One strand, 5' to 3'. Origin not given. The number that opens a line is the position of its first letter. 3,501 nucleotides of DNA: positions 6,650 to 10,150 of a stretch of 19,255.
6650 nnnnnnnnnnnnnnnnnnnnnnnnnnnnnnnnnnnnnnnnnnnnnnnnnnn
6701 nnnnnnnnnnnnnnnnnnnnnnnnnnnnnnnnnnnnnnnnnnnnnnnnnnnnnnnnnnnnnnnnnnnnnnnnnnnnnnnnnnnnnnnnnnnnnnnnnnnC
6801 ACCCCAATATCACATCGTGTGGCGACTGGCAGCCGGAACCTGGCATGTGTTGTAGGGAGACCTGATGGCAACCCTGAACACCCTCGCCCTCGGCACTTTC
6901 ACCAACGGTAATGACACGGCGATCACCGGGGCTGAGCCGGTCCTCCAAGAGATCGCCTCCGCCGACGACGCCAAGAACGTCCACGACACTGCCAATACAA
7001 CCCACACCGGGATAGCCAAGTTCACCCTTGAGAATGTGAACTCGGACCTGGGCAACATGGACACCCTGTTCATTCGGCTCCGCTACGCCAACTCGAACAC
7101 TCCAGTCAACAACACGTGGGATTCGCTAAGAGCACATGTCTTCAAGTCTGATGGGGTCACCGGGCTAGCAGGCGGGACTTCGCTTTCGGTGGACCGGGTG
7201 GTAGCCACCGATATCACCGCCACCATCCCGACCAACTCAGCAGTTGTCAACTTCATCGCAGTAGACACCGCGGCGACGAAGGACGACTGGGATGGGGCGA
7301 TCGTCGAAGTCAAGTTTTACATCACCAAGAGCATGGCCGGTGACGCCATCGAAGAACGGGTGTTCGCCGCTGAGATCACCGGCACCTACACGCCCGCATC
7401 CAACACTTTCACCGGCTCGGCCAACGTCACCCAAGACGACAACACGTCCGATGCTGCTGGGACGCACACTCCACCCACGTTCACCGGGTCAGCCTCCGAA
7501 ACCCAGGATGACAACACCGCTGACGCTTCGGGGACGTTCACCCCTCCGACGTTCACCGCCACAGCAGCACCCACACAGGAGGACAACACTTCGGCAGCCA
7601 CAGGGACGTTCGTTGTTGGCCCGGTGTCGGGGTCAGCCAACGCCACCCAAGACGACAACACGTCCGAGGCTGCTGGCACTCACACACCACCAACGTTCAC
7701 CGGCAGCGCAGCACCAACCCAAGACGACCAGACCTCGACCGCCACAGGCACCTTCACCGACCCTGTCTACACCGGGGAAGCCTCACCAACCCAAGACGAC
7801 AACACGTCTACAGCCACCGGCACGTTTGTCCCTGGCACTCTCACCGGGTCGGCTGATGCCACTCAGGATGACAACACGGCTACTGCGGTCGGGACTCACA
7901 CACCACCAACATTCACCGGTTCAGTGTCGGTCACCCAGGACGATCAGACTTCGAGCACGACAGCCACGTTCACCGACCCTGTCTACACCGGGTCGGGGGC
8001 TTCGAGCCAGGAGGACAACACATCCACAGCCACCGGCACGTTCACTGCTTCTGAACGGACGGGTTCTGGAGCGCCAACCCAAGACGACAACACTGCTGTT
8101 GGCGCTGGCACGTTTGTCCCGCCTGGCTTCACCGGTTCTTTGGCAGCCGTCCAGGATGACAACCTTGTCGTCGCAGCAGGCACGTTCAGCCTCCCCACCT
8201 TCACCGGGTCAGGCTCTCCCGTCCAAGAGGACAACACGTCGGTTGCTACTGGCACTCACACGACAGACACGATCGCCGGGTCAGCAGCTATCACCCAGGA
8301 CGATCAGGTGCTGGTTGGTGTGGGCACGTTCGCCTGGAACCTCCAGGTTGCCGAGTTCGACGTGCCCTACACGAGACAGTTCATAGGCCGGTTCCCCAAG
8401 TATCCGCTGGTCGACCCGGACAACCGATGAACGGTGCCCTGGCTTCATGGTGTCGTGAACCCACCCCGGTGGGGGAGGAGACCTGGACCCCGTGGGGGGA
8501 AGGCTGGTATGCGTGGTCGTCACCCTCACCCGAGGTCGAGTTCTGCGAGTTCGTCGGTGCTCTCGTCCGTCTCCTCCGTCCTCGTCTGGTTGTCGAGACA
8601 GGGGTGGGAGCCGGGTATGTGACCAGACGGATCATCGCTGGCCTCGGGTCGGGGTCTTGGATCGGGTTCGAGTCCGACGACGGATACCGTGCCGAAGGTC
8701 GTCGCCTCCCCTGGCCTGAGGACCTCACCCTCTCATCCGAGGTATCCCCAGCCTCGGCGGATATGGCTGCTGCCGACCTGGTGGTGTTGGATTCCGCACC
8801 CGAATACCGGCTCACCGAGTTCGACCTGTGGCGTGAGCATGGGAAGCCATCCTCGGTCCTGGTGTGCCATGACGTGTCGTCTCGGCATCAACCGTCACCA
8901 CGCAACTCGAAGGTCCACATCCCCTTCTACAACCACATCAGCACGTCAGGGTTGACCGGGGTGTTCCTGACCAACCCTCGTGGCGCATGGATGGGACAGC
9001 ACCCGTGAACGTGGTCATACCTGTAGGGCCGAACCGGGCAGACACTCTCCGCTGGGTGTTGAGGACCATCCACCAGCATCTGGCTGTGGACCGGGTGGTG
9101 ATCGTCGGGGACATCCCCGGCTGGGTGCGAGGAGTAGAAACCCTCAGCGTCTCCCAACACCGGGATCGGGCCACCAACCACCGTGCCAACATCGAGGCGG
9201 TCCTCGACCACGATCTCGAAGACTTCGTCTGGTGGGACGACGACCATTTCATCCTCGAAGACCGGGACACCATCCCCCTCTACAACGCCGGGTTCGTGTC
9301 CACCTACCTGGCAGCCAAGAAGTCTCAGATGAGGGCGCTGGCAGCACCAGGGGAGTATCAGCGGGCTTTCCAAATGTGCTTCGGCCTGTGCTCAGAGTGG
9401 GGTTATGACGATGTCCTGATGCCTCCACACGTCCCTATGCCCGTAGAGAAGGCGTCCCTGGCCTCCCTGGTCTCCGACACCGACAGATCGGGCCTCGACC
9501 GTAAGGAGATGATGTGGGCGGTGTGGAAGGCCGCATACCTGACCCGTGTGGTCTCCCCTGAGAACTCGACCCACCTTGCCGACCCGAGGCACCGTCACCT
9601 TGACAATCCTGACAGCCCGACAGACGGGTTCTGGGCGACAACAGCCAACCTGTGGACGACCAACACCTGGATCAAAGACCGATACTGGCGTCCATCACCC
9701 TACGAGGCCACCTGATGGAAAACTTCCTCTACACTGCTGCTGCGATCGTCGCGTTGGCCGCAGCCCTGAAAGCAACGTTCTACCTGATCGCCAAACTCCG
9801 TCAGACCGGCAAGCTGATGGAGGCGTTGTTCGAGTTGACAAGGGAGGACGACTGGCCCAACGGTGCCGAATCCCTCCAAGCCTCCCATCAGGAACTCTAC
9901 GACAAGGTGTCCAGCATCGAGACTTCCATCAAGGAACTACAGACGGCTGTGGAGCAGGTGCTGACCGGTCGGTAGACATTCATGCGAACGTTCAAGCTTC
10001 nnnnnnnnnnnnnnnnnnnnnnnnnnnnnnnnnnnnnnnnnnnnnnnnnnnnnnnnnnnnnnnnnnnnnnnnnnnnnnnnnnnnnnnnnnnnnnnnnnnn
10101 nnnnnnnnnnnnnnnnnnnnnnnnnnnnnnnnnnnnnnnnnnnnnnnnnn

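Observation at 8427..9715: A methyltransferase-like and glycosyltransferase-like gene pair directly follows the Thr-rich repeat protein: a candidate virion or surface glycosylation module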

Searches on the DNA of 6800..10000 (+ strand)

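Call 9: search_dna_similar(query=window:6800-10000:+, collection=phages, mode=near, max_rows=25)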
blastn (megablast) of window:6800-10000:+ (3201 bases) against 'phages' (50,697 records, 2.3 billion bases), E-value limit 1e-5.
No match.
